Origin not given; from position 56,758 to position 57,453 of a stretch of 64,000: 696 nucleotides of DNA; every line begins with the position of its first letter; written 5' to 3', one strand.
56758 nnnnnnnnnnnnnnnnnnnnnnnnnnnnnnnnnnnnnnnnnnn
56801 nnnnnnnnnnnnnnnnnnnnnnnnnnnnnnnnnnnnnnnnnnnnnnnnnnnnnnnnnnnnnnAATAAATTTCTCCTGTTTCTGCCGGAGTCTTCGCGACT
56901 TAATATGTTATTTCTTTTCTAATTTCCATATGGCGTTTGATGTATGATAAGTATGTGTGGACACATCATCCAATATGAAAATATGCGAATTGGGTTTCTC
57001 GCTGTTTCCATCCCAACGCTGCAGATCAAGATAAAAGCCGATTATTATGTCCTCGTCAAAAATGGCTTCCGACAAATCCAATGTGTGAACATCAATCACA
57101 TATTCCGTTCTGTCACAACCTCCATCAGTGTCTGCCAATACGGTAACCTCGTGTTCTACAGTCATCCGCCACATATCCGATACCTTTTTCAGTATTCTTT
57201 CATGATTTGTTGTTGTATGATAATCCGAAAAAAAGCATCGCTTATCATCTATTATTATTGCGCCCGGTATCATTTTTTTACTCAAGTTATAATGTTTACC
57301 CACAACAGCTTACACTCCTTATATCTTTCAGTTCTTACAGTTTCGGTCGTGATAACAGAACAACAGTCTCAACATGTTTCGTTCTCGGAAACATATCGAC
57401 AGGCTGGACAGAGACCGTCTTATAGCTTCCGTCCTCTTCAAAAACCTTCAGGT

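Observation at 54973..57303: Three-gene accessory module (131-aa unknown, PPP-type metallophosphatase, RCC1-like propeller) between rlmD and the transporter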

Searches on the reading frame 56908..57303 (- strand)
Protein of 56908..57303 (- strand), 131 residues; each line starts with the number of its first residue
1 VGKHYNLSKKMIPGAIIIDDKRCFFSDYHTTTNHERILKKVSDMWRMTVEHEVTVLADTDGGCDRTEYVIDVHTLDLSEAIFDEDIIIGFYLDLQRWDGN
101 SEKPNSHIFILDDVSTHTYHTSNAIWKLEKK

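Call 3: search_protein_families(library=pfam, proteins=[window:56908-57303:-], max_evalue=0.1)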
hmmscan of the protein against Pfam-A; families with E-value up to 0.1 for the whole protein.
window:56908-57303:- (131 aa): 0 families

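Call 4: search_protein_families(library=padloc, proteins=[window:56908-57303:-], max_evalue=0.1)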
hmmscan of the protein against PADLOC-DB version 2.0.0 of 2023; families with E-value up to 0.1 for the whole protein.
window:56908-57303:- (131 aa): 0 families

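Call 5: search_protein_families(library=ncbifam, proteins=[window:56908-57303:-], max_evalue=0.1)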
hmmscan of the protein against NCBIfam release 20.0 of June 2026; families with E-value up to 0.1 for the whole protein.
window:56908-57303:- (131 aa): 0 families

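Call 10: search_protein_families(library=phrogs, proteins=[window:56908-57303:-], max_evalue=0.1)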
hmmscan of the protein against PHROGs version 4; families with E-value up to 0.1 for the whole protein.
window:56908-57303:- (131 aa): 1 family
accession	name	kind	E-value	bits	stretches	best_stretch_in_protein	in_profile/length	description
phrog_7996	-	unknown function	0.066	13.8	1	4-73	45-114/258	-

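Call 16: find_homologous_proteins(query=window:56908-57303:-)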
Query window:56908-57303:- (131 aa): 7 proteins with E <= 0.001 among 9 candidates.
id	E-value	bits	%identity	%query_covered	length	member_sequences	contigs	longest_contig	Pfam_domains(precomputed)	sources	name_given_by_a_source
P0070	1.6e-84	299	100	100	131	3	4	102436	-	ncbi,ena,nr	ncbi:MAG: hypothetical protein IJP38_00660 [Oscillospiraceae bacterium]|nr:hypothetical protein [Osc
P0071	5.6e-71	255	84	99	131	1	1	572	-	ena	-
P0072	1.1e-61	225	73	100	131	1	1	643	-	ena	-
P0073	9.5e-61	222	79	92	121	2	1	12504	-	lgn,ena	-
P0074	3.1e-60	220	72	100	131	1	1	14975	-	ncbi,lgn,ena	-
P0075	1.1e-43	166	55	98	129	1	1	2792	-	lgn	-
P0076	3.0e-41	159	53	98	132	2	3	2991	-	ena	-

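Call 39: find_encoding_contigs(protein=P0074, flank=7000, max_places=3)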
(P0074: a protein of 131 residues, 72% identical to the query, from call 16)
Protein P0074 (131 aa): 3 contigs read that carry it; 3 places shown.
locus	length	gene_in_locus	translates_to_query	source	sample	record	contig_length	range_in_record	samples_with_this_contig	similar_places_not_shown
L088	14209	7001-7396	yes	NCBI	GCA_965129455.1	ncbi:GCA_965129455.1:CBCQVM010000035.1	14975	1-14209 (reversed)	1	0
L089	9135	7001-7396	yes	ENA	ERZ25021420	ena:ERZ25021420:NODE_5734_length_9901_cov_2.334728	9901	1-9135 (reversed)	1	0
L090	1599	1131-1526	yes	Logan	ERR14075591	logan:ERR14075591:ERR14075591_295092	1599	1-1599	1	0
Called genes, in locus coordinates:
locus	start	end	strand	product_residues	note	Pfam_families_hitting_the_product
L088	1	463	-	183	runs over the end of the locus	PF12822:ECF_trnsprt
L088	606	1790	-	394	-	PF07690:MFS_1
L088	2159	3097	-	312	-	PF01699:Na_Ca_ex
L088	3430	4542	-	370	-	PF00005:ABC_tran, PF02463:SMC_N (weak), PF17912:OB_MalK, PF08402:TOBE_2 (faint)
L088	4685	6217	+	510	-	PF01938:TRAM, PF05958:tRNA_U5-meth_tr, PF03602:Cons_hypoth95 (weak), PF09445:Methyltransf_15 (weak), PF13649:Methyltransf_25 (weak), PF13847:Methyltransf_31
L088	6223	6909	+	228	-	PF19789:DUF6273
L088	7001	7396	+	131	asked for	-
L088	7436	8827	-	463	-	PF00672:HAMP (faint), PF00512:HisKA, PF02518:HATPase_c, PF14501:HATPase_c_5 (weak)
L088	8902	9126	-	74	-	PF00486:Trans_reg_C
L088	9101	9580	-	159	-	-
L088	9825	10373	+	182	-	PF05389:MecA (weak)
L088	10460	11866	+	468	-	PF00224:PK, PF02887:PK_C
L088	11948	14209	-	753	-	?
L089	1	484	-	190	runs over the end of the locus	PF12822:ECF_trnsprt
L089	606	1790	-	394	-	PF07690:MFS_1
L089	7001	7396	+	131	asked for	-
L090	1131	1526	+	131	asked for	-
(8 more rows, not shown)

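Call 40: find_encoding_contigs(protein=P0073, flank=7000, max_places=3)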
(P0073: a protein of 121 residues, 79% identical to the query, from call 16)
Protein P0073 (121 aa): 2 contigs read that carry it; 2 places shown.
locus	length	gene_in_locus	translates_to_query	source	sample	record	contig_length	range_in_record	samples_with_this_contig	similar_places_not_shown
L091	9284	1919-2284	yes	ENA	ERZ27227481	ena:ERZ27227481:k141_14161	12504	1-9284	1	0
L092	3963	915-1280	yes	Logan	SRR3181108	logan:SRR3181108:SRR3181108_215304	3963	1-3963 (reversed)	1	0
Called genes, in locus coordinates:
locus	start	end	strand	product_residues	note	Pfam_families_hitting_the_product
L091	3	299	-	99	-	?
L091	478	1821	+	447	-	PF01938:TRAM, PF05958:tRNA_U5-meth_tr, PF02475:TRM5-TYW2_MTfase, PF06325:PrmA (weak), PF03602:Cons_hypoth95 (weak), PF05175:MTS (weak), PF13649:Methyltransf_25, PF13847:Methyltransf_31, +2 more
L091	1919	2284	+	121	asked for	-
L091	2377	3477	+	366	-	PF01467:CTP_transf_like, PF08719:NADAR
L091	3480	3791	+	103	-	PF08010:Phage_30_3 (weak)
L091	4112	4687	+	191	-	PF11667:DUF3267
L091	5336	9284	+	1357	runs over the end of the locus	PF00059:Lectin_C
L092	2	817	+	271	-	?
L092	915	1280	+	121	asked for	-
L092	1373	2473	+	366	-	PF01467:CTP_transf_like, PF08719:NADAR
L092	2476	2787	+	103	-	PF08010:Phage_30_3 (weak)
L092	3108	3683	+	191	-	PF11667:DUF3267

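Call 41: find_encoding_contigs(protein=P0076, flank=3000, max_places=3)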
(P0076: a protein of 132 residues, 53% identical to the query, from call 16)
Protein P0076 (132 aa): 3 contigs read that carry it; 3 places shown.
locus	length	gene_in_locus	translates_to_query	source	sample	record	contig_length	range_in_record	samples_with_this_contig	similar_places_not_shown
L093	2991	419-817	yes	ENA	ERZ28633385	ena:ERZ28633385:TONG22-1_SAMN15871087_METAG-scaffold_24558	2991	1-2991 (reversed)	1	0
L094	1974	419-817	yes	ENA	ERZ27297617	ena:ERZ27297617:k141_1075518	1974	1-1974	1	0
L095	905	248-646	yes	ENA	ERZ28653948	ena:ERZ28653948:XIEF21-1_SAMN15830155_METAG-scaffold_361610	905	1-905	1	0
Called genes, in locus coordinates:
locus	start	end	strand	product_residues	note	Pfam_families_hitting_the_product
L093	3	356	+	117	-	?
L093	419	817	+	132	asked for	-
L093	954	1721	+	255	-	-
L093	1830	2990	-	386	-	?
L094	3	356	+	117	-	?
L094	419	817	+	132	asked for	-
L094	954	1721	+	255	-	-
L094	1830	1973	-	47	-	?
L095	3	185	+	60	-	?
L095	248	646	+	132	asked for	-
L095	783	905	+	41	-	?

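Call 60: search_protein_families(library=pfam, proteins=[L091:2377-3477:+, L091:3480-3791:+, L093:954-1721:+, L088:6223-6909:+], max_evalue=0.01)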
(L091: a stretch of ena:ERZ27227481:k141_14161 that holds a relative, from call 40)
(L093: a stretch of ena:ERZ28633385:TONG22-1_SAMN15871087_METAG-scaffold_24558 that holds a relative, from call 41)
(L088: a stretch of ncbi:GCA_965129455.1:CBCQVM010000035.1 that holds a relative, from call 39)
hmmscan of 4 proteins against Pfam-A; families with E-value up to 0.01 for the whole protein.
L091:2377-3477:+ (366 aa): 2 families
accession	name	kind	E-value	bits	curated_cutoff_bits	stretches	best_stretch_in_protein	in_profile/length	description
PF08719.17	NADAR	-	6.7e-29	101.7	35.1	1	228-360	8-163/163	NADAR domain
PF01467.32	CTP_transf_like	-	2.3e-16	60.6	21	1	14-189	1-132/133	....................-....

L091:3480-3791:+ (103 aa): 2 families
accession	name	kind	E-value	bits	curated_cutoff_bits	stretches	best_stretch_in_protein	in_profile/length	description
PF08010.17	Phage_30_3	-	4.5e-06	27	36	1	19-73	5-59/138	Bacteriophage protein GP30.3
PF08719.17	NADAR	-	0.00033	21.4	35.1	1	17-78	9-83/163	NADAR domain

L093:954-1721:+ (255 aa): 1 family
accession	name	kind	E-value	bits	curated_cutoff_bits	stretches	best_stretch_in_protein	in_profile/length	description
PF24722.1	DUF7674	-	0.0023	18.4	27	1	129-225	2-95/111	Domain of unknown function (DUF7674)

L088:6223-6909:+ (228 aa): 1 family
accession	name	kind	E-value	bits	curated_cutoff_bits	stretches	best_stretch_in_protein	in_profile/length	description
PF19789.6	DUF6273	-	2.1e-09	37.9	23.5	1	44-219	2-170/172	Domain of unknown function (DUF6273)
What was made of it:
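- g1 orthologs are followed by other genes: an NMNAT-NADAR gene in L091, a 255-aa gene in L093, and a convergent histidine kinase gene in L088 (calls 39-41, 60).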

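Call 64: search_protein_representatives(alignment_id=A3)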
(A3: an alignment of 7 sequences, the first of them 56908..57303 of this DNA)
Query: 7 sequences, 131 profile positions. Proteins with E-value up to 0.001 (for the whole library): 11; up to 1e-10: 4; up to 1e-30: 1. The best 11 are listed.
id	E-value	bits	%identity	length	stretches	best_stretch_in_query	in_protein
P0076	2.0e-65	235.2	-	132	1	2-131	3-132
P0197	8.4e-20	87.5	-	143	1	1-129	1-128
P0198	1.9e-15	73.5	-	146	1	3-121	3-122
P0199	8.9e-12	61.6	-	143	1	10-128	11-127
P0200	9.1e-10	55.1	-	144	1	14-129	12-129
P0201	1.7e-08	51.0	-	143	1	36-129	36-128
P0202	1.7e-07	47.8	-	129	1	35-122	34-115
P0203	1.8e-07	47.6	-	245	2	24-91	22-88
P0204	2.1e-06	44.2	-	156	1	40-125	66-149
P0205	2.1e-05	41.0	-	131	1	37-126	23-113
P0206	5.0e-04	36.5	-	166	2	37-93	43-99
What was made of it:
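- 56908..57303 (-): g1: a 131-aa soluble protein of a very rare family, with the conserved motif T-x-x-A-D-[TS]-D-G-G-C-D-R. The AAGGAG ribosome-binding site lies 11 nt before the GTG start. 7 clusters in the 5.8-billion-protein search (call 16) and 11 representatives among 1.84 billion (call 64).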

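Call 69: find_encoding_contigs(protein=P0197, flank=5000, max_places=3)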
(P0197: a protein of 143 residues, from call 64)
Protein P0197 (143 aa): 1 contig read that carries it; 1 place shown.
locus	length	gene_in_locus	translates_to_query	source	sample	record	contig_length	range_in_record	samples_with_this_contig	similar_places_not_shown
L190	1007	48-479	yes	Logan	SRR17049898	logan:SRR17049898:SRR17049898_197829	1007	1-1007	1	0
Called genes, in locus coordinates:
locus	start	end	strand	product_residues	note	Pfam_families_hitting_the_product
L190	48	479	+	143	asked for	-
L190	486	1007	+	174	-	?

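Call 73: find_encoding_contigs(protein=P0075, flank=4000, max_places=3)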
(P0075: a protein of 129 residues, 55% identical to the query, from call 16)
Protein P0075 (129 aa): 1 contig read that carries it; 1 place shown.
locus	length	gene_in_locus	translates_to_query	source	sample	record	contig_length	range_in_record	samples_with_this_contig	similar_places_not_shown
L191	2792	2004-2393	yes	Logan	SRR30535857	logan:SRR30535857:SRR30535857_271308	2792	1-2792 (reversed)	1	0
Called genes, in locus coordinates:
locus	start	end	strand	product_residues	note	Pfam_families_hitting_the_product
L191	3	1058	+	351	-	?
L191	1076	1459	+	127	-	-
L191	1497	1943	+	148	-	-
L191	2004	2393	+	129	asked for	-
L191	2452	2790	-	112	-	?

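Call 74: find_encoding_contigs(protein=P0198, flank=5000, max_places=3)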
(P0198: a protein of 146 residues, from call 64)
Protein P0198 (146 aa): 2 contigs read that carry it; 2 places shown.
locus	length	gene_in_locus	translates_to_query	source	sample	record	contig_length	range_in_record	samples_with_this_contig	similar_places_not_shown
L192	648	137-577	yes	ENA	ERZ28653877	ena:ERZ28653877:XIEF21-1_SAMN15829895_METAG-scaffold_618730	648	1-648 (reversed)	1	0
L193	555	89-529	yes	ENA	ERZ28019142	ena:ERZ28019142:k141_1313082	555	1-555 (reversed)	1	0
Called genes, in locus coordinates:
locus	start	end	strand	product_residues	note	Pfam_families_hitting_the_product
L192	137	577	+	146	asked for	-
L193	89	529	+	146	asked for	-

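Call 75: find_encoding_contigs(protein=P0199, flank=5000, max_places=3)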
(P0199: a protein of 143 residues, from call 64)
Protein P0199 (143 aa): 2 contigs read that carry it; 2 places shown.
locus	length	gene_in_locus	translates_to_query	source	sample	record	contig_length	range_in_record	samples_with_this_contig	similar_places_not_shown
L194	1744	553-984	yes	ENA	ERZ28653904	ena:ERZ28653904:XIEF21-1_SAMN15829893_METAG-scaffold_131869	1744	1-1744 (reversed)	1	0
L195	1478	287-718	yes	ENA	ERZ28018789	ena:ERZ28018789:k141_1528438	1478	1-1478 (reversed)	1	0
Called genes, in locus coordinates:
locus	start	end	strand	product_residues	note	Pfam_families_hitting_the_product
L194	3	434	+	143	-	?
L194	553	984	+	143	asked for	-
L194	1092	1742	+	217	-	?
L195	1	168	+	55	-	?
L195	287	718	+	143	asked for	-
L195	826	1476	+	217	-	?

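Call 77: find_related_loci(query=A4, collection=viral_contigs, flank=6000)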
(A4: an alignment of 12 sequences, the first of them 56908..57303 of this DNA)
Query A4 (131 aa) in viral_contigs; peptide patterns used: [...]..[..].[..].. (x = any residue, [..] = any of these).
18 stretches matched a pattern, but none encodes a relative of the query by tblastn (E <= 1e-3).

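Call 87: search_protein_families(library=pfam, alignment_id=A4, max_evalue=1)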
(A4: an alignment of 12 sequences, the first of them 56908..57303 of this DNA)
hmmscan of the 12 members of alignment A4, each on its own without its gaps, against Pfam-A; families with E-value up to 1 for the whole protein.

A. member 1, window:56908-57303:- (131 aa): 0 families

B. families by the number of members that match (of 12 scanned): 2 families
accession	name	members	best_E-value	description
PF08302.16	tRNA_lig_CPD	1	6.2e-05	Fungal tRNA ligase phosphodiesterase domain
PF24274.1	NttE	1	0.018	T2SS substrate NttE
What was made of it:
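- On rsmA-apaG-apaH-type operon: No Pfam hit (calls 3, 87)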

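Call 88: search_solved_structures(query=A4, max_evalue=10)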
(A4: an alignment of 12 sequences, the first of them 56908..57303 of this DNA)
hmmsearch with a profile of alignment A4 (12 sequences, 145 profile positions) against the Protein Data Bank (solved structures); distinct sequences matched with E-value up to 10: 2.
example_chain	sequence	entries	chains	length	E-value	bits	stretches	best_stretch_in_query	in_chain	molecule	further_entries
5jy9_A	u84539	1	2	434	0.87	12.7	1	47-80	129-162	Putative salicylate synthetase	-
2fn0_A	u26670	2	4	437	0.89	12.6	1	47-80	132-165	salicylate synthetase, Irp9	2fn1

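Call 89: search_protein_families(library=pfam, proteins=[P0197, P0198, P0199, P0200, P0201, P0202, P0203, P0204, P0205, P0206], max_evalue=0.1)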
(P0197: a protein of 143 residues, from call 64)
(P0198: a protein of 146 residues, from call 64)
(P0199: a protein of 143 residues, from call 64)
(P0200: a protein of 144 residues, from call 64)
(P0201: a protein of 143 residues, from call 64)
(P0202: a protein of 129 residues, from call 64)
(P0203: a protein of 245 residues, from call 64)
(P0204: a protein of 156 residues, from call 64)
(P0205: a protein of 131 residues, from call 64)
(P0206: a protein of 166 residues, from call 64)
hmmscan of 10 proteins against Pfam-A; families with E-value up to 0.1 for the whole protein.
P0197 (143 aa): 0 families

P0198 (146 aa): 0 families

P0199 (143 aa): 0 families

P0200 (144 aa): 0 families

P0201 (143 aa): 1 family
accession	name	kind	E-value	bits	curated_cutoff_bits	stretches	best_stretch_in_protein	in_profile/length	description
PF24274.1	NttE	-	0.018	14.7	27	1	63-101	237-275/284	T2SS substrate NttE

P0202 (129 aa): 0 families

P0203 (245 aa): 0 families

P0204 (156 aa): 0 families

P0205 (131 aa): 0 families

P0206 (166 aa): 0 families

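Call 90: search_protein_families(library=pfam, proteins=[P0071, P0072, P0073, P0074, P0075, P0076], max_evalue=1)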
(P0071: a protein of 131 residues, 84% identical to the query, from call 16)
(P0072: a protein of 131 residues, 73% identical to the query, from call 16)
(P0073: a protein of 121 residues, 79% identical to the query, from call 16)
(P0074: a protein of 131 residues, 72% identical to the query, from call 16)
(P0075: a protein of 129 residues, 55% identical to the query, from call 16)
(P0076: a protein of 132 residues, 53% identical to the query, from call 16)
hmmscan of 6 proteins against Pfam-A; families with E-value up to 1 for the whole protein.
P0071 (131 aa): 0 families

P0072 (131 aa): 1 family
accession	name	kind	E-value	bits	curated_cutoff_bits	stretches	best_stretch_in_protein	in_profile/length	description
PF13175.12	AAA_15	-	0.099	12.7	32.1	1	99-120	322-343/374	AAA ATPase domain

P0073 (121 aa): 0 families

P0074 (131 aa): 0 families

P0075 (129 aa): 0 families

P0076 (132 aa): 1 family
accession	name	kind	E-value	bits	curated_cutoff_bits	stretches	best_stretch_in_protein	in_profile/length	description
PF08302.16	tRNA_lig_CPD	-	6.2e-05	23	23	1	21-92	113-181/250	Fungal tRNA ligase phosphodiesterase domain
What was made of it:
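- Tried and rejected: One ortholog (P0076) hits tRNA_lig_CPD at exactly the cut-off, 23.0 bits (call 90).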
